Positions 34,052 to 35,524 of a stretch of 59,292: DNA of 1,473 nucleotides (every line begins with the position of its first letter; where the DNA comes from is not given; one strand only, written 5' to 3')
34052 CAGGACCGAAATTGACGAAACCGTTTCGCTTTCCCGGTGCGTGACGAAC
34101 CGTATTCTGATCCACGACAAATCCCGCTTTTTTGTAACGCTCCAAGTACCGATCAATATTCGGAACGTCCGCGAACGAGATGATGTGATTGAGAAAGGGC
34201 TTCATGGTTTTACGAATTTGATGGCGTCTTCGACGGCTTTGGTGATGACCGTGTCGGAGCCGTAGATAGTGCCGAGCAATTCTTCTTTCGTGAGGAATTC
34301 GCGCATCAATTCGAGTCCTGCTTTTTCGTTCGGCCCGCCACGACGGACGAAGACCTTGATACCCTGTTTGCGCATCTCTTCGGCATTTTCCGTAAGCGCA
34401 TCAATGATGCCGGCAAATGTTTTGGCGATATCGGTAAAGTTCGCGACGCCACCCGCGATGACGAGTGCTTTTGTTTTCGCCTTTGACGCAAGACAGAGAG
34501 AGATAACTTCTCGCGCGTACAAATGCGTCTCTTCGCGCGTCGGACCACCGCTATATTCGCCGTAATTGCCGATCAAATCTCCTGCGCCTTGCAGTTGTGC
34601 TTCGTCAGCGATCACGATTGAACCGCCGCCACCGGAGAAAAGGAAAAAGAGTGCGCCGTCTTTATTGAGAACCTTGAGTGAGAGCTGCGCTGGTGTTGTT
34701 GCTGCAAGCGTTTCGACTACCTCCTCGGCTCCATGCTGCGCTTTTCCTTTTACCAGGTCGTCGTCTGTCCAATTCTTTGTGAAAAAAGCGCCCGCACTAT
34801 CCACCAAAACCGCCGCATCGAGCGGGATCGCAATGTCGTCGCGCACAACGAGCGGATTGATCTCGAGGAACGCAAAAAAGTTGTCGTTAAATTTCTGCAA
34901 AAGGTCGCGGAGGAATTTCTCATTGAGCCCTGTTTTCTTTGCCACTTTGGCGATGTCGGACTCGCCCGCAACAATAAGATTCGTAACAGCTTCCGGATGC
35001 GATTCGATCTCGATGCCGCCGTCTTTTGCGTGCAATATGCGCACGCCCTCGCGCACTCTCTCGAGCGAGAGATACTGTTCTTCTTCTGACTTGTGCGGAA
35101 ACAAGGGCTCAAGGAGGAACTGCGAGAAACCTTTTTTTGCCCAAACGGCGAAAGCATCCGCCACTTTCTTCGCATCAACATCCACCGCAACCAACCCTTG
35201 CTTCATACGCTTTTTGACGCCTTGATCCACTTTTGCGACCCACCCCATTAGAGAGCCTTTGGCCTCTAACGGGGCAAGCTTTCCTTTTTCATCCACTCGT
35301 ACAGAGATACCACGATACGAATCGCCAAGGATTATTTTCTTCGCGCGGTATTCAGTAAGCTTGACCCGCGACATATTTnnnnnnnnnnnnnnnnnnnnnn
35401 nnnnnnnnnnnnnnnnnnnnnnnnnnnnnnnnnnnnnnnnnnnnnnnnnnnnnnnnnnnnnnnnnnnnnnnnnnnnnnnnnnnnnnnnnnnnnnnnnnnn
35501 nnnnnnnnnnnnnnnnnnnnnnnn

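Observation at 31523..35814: Leaderless four-gene operon: GNAT acetyltransferase, AclB, VOC-fold protein, AclA (ATP-citrate lyase in a CPR-like genome)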

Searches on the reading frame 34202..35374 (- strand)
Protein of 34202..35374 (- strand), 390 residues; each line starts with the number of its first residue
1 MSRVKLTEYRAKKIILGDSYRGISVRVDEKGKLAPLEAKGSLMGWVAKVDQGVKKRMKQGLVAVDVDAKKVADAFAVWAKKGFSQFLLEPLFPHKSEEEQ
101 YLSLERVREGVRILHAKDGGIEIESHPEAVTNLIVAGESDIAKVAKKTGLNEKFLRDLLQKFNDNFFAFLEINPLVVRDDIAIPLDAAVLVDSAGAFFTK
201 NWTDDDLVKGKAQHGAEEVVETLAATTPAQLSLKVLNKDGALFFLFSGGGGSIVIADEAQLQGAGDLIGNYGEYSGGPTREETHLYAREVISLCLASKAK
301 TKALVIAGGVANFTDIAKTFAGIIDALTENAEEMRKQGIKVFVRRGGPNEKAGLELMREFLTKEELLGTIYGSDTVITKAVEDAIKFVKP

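Call 3: search_protein_families(library=pfam, proteins=[window:34202-35374:-], max_evalue=0.01)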
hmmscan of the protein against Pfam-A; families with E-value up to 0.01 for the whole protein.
window:34202-35374:- (390 aa): 2 families
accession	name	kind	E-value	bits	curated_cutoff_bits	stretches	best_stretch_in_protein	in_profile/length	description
PF16114.10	Citrate_bind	-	1.4e-47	162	26.8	1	216-386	6-176/177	ATP citrate lyase citrate-binding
PF24948.1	Citrate_synth_N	-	3.8e-26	92.3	83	1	45-200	54-229/232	ATP-citrate synthase ATP-grasp domain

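Call 4: search_protein_families(library=ncbifam, proteins=[window:34202-35374:-], max_evalue=0.01)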
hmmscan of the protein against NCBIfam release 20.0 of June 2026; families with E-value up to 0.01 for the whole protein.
window:34202-35374:- (390 aa): 3 families
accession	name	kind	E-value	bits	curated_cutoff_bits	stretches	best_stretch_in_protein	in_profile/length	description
TIGR01016.1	sucCoAbeta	subfamily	7e-12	45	375.55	1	5-360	2-364/386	succinate-CoA ligase subunit beta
NF001913.0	PRK00696.1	equivalog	1.3e-09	37.5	370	1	96-361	104-365/388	ADP-forming succinate--CoA ligase subunit beta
NF010647.0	PRK14046.1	equivalog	1.8e-07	30.6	604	1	97-359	105-363/392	malate--CoA ligase subunit beta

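Call 37: search_solved_structures(query=window:34202-35374:-, show_alignments=1, max_evalue=0.00001)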
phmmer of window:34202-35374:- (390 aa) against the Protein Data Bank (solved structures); distinct sequences matched with E-value up to 0.00001: 14.
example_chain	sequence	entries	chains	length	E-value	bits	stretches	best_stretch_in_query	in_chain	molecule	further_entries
6hxi_A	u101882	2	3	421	3.5e-52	180.9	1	19-384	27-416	Citrate lyase, subunit 1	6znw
3mwd_A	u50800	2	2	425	1.5e-48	169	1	45-381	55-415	ATP-citrate synthase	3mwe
5tde_A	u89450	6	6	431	1.6e-48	168.9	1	45-381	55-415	ATP-citrate synthase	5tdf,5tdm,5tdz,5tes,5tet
5te1_A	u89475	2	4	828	8.4e-48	166.5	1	45-381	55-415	ATP-citrate synthase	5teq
3pff_A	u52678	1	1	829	9.9e-48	166.3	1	45-381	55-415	ATP-citrate synthase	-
6hxh_A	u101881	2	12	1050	1.6e-47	165.6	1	45-381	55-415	ATP-citrate synthase,Human ATP citrate lyase | ATP-citrate synthase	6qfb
6uuz_A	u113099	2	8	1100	1.7e-47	165.5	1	45-381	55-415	ATP-citrate synthase | ATP citrate lyase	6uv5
6poe_A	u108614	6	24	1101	1.7e-47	165.5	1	45-381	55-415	ATP-citrate synthase | ACLY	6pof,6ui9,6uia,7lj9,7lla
6uuw_A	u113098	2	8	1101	1.7e-47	165.5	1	45-381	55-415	ATP-citrate synthase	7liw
7rig_A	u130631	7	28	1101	1.7e-47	165.5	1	45-381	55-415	ATP-citrate synthase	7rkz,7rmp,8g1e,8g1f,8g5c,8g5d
6o0h_A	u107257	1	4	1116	1.8e-47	165.4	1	45-381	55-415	ATP-citrate synthase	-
9r90_A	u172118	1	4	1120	1.8e-47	165.4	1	45-381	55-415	Isoform 2 of ATP-citrate synthase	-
6hxj_A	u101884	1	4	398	1.9e-29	106.1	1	46-365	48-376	ATP-citrate lyase beta-subunit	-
6hxq_B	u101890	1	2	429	1.4e-07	34.2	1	169-380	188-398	Citryl-CoA synthetase large subunit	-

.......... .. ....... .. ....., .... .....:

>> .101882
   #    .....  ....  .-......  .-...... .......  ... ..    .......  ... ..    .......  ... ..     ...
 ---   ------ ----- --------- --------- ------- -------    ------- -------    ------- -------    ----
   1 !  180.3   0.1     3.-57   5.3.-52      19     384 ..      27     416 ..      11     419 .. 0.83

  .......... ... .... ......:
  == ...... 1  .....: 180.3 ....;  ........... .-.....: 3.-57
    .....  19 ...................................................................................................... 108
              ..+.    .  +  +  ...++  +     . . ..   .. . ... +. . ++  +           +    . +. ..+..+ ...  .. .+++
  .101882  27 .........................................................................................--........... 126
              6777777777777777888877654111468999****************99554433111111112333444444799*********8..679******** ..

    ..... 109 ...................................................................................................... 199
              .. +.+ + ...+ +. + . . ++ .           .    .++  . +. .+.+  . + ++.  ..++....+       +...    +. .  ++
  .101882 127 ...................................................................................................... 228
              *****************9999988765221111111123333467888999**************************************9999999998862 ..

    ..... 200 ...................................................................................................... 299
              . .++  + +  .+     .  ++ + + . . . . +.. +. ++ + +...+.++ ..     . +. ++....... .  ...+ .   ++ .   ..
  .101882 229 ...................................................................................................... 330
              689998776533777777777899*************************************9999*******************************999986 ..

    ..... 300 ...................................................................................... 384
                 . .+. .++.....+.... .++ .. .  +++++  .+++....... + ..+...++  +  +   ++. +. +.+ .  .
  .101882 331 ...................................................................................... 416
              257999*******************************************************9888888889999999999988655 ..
